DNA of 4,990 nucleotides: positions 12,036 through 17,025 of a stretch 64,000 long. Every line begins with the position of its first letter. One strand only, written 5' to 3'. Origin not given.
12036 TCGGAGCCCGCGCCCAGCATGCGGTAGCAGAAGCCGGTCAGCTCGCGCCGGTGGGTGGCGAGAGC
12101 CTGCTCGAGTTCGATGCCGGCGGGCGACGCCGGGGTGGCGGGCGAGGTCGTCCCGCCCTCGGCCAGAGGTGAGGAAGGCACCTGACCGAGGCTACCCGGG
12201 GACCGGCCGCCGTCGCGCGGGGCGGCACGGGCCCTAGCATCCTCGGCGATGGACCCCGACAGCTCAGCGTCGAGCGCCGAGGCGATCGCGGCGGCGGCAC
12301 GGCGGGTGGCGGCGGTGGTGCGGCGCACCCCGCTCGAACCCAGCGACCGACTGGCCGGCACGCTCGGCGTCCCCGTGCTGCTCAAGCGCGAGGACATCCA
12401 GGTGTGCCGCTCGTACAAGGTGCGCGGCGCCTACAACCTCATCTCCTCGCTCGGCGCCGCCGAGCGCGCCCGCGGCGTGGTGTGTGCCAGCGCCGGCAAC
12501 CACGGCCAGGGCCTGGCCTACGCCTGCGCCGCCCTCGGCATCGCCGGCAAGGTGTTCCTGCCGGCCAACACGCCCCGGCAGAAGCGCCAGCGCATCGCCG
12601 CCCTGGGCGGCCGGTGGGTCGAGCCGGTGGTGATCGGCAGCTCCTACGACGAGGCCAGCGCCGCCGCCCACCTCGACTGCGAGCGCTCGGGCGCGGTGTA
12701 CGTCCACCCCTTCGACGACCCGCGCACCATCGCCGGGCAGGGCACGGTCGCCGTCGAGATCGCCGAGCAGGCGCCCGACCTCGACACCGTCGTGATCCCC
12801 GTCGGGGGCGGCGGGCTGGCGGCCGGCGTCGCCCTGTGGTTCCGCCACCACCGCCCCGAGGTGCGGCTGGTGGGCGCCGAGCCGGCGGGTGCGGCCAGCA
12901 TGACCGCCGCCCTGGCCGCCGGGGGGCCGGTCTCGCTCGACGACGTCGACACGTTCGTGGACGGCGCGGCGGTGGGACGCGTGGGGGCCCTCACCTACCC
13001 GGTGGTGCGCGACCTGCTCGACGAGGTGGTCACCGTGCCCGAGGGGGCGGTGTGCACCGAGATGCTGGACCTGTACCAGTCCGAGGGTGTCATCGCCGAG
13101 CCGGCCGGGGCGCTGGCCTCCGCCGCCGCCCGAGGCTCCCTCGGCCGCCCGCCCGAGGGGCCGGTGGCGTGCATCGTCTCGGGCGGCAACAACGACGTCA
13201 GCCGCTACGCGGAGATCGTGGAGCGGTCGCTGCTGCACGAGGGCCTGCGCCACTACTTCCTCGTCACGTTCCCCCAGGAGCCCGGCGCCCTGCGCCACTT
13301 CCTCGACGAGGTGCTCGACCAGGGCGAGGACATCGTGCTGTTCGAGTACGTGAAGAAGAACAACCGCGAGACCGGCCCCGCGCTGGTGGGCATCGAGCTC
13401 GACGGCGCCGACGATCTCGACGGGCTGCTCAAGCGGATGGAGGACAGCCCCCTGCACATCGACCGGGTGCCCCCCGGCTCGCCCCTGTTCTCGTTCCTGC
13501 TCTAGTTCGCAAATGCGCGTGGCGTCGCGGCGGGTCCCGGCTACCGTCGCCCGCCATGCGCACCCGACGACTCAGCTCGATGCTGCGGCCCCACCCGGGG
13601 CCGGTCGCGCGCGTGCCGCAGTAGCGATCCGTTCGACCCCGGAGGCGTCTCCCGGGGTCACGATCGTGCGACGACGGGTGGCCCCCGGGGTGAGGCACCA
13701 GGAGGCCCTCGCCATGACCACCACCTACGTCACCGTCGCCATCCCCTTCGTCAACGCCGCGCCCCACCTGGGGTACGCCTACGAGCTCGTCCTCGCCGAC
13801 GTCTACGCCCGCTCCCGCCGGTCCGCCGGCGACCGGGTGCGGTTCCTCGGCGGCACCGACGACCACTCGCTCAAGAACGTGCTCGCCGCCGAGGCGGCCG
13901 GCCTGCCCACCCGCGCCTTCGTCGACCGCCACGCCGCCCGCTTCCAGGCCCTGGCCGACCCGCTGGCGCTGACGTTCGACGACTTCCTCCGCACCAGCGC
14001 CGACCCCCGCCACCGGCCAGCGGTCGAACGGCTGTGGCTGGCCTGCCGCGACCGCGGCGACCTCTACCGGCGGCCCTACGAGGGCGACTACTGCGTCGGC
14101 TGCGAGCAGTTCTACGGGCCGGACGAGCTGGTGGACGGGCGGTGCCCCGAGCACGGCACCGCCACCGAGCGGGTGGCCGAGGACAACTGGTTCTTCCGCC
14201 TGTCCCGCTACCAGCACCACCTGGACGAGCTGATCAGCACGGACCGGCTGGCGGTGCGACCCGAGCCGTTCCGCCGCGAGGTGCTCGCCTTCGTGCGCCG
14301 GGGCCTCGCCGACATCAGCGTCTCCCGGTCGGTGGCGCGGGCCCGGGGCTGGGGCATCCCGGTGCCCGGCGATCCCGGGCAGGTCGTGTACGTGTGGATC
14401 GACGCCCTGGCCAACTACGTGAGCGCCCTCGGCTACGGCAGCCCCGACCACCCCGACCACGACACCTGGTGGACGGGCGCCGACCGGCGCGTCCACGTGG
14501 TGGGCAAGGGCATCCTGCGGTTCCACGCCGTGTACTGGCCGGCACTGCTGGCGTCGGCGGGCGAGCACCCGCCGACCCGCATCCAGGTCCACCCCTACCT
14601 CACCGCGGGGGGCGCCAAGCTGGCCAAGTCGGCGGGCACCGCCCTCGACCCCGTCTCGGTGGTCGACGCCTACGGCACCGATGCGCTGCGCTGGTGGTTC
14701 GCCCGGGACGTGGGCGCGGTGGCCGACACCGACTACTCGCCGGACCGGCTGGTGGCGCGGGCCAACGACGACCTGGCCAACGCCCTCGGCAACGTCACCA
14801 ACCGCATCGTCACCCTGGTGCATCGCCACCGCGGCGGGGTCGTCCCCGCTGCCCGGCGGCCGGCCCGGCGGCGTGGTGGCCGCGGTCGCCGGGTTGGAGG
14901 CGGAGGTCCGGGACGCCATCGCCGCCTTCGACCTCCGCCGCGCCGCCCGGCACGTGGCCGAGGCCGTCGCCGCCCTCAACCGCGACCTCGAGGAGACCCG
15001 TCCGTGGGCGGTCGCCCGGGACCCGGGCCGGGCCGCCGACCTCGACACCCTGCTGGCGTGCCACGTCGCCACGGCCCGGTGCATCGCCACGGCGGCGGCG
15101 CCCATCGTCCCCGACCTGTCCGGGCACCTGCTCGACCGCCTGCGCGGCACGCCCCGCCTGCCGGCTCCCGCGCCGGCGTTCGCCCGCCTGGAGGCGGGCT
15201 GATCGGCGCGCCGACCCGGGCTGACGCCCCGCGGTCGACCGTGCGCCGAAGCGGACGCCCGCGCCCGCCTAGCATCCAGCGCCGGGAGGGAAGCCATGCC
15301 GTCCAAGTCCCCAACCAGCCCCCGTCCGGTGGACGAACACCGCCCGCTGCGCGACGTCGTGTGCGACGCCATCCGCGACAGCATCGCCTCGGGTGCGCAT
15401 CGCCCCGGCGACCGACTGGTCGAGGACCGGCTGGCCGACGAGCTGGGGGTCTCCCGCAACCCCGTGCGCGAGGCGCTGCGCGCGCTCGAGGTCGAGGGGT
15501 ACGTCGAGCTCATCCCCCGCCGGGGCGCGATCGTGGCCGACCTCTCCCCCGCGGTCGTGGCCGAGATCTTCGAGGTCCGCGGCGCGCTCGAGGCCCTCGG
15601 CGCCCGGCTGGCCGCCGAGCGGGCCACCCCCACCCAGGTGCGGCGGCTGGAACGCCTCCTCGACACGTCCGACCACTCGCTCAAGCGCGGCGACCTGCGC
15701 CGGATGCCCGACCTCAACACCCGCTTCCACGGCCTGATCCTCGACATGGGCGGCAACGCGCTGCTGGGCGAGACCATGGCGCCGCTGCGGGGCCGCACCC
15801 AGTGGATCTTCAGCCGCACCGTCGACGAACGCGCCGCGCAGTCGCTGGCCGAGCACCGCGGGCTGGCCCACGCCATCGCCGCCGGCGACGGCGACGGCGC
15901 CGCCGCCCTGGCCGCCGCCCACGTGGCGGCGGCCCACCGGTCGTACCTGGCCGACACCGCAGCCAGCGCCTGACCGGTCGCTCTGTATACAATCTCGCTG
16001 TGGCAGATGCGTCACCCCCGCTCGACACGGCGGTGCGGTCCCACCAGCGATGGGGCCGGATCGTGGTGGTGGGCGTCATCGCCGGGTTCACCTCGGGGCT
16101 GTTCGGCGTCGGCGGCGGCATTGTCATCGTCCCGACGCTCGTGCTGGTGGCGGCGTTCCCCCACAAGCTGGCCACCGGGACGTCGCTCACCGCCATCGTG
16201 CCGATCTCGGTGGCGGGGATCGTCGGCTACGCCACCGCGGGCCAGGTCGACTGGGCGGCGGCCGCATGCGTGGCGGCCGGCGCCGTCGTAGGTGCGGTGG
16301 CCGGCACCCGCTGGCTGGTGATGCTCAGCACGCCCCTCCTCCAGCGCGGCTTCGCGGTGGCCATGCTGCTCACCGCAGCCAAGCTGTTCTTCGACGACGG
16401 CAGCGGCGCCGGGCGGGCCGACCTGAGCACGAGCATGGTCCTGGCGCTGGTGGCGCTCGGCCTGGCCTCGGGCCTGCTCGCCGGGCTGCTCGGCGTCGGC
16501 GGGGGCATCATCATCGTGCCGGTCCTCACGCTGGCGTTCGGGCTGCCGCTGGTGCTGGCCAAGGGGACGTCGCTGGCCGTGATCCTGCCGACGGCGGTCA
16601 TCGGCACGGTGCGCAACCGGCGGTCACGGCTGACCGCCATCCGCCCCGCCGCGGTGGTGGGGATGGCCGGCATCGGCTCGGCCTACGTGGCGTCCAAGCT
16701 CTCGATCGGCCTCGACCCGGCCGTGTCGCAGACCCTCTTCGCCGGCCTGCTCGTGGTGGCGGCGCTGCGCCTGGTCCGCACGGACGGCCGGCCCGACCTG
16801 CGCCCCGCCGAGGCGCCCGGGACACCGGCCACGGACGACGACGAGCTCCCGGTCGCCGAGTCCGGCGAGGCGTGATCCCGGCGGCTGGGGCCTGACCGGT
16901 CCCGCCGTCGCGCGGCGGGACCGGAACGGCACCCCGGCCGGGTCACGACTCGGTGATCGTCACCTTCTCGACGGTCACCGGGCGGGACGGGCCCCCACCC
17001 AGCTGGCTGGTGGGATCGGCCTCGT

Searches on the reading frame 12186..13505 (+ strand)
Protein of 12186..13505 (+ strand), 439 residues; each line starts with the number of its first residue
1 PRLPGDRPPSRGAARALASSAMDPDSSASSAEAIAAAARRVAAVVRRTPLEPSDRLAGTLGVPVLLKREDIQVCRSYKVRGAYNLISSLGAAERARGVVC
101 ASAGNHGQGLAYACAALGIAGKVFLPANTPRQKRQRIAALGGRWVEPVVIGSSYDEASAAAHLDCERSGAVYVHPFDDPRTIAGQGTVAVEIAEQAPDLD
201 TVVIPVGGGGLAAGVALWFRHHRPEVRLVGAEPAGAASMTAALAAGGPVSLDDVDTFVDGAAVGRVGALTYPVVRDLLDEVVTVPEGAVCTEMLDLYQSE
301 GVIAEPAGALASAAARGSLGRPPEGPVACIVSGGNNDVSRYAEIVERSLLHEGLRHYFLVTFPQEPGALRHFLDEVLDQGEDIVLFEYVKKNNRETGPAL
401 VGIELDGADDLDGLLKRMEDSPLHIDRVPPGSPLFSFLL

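Call 68: search_protein_families(library=pfam, proteins=[window:12186-13505:+], max_evalue=0.001)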
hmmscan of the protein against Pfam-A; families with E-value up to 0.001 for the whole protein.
window:12186-13505:+ (439 aa): 2 families
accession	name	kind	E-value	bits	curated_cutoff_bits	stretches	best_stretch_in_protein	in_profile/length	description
PF00291.31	PALP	-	1.2e-80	271.4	35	1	44-333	4-295/295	Pyridoxal-phosphate dependent enzyme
PF00585.24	Thr_dehydrat_C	-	1.5e-23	82.9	27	1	346-438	1-91/91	C-terminal regulatory domain of Threonine dehydratase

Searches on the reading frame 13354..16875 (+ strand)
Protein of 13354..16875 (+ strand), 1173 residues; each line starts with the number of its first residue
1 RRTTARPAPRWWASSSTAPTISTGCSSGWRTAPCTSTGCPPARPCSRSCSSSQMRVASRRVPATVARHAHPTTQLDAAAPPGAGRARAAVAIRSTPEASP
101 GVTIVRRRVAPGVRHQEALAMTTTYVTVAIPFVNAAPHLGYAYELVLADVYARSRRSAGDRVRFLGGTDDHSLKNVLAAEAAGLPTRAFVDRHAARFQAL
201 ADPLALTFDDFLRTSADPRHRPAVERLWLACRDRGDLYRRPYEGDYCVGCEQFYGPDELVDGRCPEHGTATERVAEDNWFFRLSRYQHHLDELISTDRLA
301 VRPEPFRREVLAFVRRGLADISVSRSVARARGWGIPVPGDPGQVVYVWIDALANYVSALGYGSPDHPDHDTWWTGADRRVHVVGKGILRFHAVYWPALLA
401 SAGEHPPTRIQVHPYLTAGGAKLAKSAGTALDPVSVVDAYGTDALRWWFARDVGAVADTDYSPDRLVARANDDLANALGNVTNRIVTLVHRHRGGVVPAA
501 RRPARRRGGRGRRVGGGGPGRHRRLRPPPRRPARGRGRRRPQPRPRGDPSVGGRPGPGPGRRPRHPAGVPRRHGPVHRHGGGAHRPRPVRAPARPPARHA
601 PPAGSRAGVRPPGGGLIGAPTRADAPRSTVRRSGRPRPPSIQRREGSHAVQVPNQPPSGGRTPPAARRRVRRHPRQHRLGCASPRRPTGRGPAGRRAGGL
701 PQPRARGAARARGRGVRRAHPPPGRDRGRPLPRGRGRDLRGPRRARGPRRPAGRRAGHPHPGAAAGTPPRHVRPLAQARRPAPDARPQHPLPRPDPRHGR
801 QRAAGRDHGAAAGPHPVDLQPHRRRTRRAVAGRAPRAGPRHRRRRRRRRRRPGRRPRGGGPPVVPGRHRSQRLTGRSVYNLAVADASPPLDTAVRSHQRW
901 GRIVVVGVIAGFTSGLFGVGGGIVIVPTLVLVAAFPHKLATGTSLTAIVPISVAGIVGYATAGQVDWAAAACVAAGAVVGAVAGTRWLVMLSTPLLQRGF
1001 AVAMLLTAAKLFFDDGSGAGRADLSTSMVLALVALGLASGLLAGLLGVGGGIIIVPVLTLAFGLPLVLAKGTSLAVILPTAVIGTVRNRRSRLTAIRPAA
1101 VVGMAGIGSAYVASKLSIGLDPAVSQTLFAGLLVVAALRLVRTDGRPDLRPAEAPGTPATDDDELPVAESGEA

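Call 68: search_protein_families(library=pfam, proteins=[window:13354-16875:+], max_evalue=0.001)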
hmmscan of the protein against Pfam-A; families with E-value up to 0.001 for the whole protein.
window:13354-16875:+ (1173 aa): 3 families
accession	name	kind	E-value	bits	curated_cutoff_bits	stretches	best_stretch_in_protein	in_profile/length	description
PF09334.17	tRNA-synt_1g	-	1.2e-87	294.7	20.1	2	274-485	179-390/391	tRNA synthetases class I (M)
PF01925.25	TauE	-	1.1e-43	150.1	32.6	2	893-1011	119-237/237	Sulfite exporter TauE/SafE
PF00133.28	tRNA-synt_1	-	5.5e-12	45.6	22.7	2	346-450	300-403/414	tRNA synthetases class I (I, L, M and V)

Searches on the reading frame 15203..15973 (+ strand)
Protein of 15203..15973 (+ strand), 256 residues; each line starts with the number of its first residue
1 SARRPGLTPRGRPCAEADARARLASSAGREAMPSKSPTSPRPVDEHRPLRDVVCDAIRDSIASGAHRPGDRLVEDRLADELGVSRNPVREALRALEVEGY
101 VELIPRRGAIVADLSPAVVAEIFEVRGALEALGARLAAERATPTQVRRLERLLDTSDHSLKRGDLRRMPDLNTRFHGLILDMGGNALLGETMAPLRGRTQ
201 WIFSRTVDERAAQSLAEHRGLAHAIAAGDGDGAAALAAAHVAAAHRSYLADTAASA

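Call 69: search_protein_families(library=pfam, proteins=[window:15203-15973:+], max_evalue=0.001)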
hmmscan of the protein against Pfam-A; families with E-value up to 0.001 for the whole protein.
window:15203-15973:+ (256 aa): 3 families
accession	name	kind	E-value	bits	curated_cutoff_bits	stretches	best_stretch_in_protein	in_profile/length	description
PF07729.17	FCD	-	7.7e-28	97.9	24.3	1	121-242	1-124/125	FCD domain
PF00392.27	GntR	-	2.1e-18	66.2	27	1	51-111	3-64/64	Bacterial regulatory proteins, gntR family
PF13412.12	HTH_24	-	0.00034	20.6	21.9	1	77-102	23-48/48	Winged helix-turn-helix DNA-binding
